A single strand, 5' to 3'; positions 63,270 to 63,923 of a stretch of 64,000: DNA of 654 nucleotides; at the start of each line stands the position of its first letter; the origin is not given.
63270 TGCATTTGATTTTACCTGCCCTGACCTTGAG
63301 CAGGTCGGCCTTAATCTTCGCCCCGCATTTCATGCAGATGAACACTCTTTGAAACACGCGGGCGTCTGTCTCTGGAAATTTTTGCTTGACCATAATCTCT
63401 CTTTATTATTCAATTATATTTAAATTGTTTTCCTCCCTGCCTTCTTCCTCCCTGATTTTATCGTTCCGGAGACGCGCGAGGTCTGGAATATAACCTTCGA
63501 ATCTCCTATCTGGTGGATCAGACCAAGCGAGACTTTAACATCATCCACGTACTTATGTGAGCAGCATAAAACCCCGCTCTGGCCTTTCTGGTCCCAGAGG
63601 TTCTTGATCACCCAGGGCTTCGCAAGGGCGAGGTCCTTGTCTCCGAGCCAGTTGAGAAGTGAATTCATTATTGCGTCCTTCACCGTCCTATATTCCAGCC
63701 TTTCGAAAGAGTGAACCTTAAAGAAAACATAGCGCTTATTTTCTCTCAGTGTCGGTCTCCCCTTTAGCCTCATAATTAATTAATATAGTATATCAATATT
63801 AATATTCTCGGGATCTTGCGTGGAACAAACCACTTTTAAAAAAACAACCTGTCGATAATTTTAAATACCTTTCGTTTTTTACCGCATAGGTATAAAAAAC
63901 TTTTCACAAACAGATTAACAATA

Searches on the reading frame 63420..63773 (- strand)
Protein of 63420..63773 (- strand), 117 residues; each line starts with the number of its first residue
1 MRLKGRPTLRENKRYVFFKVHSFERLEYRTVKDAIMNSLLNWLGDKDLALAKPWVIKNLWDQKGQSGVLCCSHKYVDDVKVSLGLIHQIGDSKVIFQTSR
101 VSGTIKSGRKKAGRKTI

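Call 29: search_protein_families(library=pfam, proteins=[window:63420-63773:-], max_evalue=0.001)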
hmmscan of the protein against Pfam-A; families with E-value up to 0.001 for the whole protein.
window:63420-63773:- (117 aa): 1 family
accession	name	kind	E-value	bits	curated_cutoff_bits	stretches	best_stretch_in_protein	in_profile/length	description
PF01900.24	RNase_P_Rpp14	-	1.4e-14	54.5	23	1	14-112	1-103/104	Rpp14/Pop5 family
